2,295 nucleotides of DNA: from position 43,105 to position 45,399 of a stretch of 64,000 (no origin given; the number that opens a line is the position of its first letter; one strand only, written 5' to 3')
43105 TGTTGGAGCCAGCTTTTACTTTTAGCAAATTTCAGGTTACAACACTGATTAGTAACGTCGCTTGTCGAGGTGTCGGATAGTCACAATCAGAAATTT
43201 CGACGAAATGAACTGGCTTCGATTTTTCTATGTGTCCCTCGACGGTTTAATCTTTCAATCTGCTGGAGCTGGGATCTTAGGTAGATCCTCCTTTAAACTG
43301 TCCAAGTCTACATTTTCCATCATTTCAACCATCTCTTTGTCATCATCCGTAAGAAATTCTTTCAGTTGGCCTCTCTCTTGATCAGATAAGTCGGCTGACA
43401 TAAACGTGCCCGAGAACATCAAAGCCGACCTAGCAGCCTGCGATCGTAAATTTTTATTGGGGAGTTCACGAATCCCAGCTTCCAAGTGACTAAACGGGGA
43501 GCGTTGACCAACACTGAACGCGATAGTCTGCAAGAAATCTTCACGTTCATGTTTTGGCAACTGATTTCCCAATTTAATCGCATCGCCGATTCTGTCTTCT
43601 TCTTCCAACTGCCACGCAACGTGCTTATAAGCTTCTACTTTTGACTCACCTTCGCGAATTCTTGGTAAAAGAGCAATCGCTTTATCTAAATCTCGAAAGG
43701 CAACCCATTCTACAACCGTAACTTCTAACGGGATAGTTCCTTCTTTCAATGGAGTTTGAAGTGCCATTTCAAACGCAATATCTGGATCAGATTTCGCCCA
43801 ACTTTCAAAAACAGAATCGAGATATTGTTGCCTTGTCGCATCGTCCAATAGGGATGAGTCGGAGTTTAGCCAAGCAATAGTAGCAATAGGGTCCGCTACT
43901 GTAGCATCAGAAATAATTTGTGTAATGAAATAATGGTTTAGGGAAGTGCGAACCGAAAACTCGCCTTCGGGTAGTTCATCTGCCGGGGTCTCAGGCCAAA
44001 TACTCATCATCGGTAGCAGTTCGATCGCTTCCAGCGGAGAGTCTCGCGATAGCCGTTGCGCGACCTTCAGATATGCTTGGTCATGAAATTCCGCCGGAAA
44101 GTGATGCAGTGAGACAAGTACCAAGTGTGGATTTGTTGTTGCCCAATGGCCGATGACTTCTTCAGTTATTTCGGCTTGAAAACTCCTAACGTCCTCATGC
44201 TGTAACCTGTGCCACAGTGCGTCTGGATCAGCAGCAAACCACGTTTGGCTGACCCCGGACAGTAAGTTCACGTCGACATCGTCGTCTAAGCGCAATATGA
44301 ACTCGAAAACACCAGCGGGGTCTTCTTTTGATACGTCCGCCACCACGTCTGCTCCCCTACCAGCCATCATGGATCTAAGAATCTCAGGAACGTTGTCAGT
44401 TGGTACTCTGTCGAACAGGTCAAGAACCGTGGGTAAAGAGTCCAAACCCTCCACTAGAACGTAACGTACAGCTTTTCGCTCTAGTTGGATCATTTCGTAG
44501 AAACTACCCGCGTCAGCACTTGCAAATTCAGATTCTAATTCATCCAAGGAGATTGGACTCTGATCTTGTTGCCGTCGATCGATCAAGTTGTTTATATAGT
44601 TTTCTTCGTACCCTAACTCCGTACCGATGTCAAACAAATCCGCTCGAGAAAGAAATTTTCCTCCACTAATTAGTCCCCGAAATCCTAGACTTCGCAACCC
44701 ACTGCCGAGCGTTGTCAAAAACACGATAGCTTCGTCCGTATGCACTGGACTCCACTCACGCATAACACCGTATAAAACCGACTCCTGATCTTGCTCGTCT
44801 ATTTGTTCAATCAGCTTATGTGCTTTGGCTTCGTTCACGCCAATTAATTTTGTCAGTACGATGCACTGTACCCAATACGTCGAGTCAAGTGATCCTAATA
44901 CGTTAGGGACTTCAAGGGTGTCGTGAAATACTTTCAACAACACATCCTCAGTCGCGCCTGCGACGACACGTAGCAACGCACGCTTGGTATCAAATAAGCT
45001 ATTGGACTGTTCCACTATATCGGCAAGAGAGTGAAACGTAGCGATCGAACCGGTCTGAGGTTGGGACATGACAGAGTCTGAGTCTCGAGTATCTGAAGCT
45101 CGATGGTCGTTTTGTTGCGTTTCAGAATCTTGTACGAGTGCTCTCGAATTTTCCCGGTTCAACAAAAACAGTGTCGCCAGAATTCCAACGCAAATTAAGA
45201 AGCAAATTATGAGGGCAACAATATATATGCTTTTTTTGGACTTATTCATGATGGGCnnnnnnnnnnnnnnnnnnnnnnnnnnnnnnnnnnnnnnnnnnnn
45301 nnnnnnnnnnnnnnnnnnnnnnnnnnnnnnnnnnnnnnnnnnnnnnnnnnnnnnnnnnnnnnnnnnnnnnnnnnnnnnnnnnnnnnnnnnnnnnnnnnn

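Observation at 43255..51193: Diverged tandem duplication of a two-gene cassette encoding four exported alpha-helical repeat proteins, inserted between pyrG and tilS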

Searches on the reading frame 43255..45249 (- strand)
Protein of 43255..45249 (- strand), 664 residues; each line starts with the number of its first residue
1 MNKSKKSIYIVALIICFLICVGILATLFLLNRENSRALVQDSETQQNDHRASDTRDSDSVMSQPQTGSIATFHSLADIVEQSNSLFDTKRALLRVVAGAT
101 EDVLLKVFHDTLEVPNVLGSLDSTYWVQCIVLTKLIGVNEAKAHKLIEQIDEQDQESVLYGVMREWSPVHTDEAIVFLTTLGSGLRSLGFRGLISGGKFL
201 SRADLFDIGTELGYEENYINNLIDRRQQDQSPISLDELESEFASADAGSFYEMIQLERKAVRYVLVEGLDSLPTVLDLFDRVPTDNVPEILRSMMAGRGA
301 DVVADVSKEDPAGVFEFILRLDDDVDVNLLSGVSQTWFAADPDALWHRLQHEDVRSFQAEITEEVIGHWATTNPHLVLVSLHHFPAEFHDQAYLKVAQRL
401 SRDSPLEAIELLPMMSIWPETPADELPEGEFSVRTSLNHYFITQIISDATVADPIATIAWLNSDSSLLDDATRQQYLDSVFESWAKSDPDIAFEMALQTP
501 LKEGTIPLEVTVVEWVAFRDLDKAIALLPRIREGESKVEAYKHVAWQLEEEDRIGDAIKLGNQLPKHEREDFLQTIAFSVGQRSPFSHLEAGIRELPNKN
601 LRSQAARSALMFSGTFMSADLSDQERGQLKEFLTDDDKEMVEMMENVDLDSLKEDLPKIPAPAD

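Call 6: search_protein_families(library=pfam, proteins=[window:43255-45249:-], max_evalue=1)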
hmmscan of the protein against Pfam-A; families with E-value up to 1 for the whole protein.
window:43255-45249:- (664 aa): 0 families

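Call 7: search_protein_families(library=ncbifam, proteins=[window:43255-45249:-], max_evalue=1)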
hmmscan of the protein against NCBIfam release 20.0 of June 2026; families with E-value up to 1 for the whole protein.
window:43255-45249:- (664 aa): 1 family
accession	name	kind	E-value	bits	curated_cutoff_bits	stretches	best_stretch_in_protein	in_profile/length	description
NF042931.1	SAG1386_EF1546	equivalog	0.05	13.7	80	1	9-63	30-85/158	SAG1386/EF1546 family surface-associated protein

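Call 15: find_homologous_proteins(query=window:43255-45249:-)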
Query window:43255-45249:- (664 aa): 11 proteins with E <= 0.001 among 8000 candidates.
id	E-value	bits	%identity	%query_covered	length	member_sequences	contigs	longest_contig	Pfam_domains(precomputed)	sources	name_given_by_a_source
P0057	0.0e+0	1371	93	99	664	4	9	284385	-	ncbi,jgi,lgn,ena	-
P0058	0.0e+0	1075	72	100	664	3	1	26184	-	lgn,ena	-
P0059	0.0e+0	1040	70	100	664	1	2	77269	-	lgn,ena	-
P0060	7.6e-298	1007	68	99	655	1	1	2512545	-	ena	-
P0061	9.2e-297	1004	67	100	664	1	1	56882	-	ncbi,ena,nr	ncbi:MAG: hypothetical protein F4W92_05775 [Gammaproteobacteria bacterium]|nr:hypothetical protein [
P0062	2.7e-241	821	59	95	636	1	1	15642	-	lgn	-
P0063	7.2e-234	796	61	90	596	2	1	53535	-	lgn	-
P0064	2.2e-204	699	48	99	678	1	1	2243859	-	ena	-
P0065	7.7e-174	598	45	99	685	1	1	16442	-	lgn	-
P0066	1.8e-171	590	57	72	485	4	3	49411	-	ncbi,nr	ncbi:MAG: hypothetical protein F4227_06205 [Gammaproteobacteria bacterium]|nr:hypothetical protein [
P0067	1.8e-157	544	42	98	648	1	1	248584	-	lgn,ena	-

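Call 62: predict_structure(alignment_id=A4)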
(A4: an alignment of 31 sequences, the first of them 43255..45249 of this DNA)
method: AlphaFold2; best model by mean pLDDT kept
length: 664 residues; sequences in the alignment: 31
mean_pLDDT: 79.8   pTM: 0.55
mean pLDDT of the five models: 79.8, 79.1, 76.7, 76.4, 74.1
residues with pLDDT >= 90: 218; 70-90: 325; 50-70: 54; < 50: 67
segments of 3 or more residues with pLDDT < 50: 28-69, 425-432, 650-653, 655-664
pLDDT, mean of each block of 10 residues (from residue 1): 63 82 54 33 29 28 31 73 74 82 87 66 81 87 86 77 85 87 86 79 88 85 65 85 83 84 90 92 80 79 89 94 84 91 91 91 91 79 87 90 85 83 50 62 90 93 89 88 91 91 82 93 94 89 93 92 90 92 89 93 93 71 90 91 69 46 40
secondary structure, 60 per line:
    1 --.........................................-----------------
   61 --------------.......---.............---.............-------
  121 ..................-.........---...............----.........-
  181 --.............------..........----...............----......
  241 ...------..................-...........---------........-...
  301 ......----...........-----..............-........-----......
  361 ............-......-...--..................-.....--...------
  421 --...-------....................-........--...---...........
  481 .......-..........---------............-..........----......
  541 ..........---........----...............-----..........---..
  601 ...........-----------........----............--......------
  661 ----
elements in order: H3-43 H75-81 H85-97 H101-113 H121-138 H140-148 H152-166 H171-179 H183-195 H202-211 H216-230 H235-243 H250-267 H269-279 H289-296 H298-306 H311-321 H327-340 H342-349 H355-372 H374-379 H386-403 H405-409 H433-452 H454-461 H470-487 H489-498 H508-519 H521-530 H535-550 H554-561 H566-580 H586-595 H599-611 H623-630 H635-646 H649-654

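Call 83: search_protein_families(library=padloc, proteins=[window:43255-45249:-], max_evalue=0.01)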
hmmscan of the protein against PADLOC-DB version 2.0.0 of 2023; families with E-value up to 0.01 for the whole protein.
window:43255-45249:- (664 aa): 0 families

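Call 92: fold_search(model_id=the predicted structure, library=pdb)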
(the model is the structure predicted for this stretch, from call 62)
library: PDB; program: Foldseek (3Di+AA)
matches with E <= 10: 763; with E <= 0.001: 0
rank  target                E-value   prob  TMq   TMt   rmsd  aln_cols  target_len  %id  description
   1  6en4_C                1.4e-03  1.00  0.24  0.20  23.3       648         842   12  SF3b core in complex with a splicing modulator (released 2018-06-20)
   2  6y5q_u                1.4e-03  1.00  0.22  0.18  24.2       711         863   10  human 17S U2 snRNP (released 2020-06-17)
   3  7abh_u                1.7e-03  1.00  0.22  0.17  23.4       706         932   10  Human pre-Bact-2 spliceosome (SF3b/U2 snRNP portion) (released 2020-12-09)
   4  7evn_C                2.5e-03  1.00  0.22  0.19  23.3       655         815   10  The cryo-EM structure of the DDX42-SF3b complex (released 2022-08-03)
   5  7onb_C                2.6e-03  1.00  0.20  0.17  24.1       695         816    9  Structure of the U2 5' module of the A3'-SSA complex (released 2021-08-04)
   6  9kfx_A                2.9e-03  1.00  0.17  0.18  27.1       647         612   11  Crystal structure of synthetic PPR-DYW in complex with target RNA (released 2025-11-12)
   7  6iur_E                3.2e-03  1.00  0.26  0.28  19.0       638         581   11  A phosphatase complex STRN3-PP2Aa (released 2019-12-04)
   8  8q9t_E                3.4e-03  0.96  0.14  0.10  34.4       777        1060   12  CryoEM structure of a S. Cerevisiae Ski238 complex bound to RNA (released 2023-11-29)
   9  8u89_A                4.2e-03  0.99  0.18  0.20  20.7       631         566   12  The structure of the PP2A-B56Delta holoenzyme mutant - E197K (released 2024-01-10)
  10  5ife_C                5.4e-03  0.99  0.18  0.16  21.6       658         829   11  Crystal structure of the human SF3b core complex (released 2016-10-26)
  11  5nrl_O                5.6e-03  0.99  0.19  0.16  21.8       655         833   12  Structure of a pre-catalytic spliceosome (released 2017-05-31)
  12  4jlq_A                6.2e-03  0.97  0.17  0.14  27.6       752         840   10  Crystal structure of human Karyopherin-beta2 bound to the PY-NLS of Saccharomyces cerevisiae NAB2 (released 2013-04-03)
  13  4zj7_A                7.2e-03  0.99  0.20  0.15  28.6       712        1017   12  Crystal structure of the karyopherin Kap121p bound to the extreme C-terminus of the protein phosphatase Cdc14p (released 2015-06-03)
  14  8fy4_B                7.2e-03  0.93  0.14  0.16  26.1       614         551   12  Structure of NOT1:NOT10:NOT11 module of the chicken CCR4-NOT complex (released 2023-08-30)
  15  2x19_B                7.7e-03  0.99  0.20  0.17  24.5       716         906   15  Crystal structure of Importin13 - RanGTP complex (released 2010-02-16)
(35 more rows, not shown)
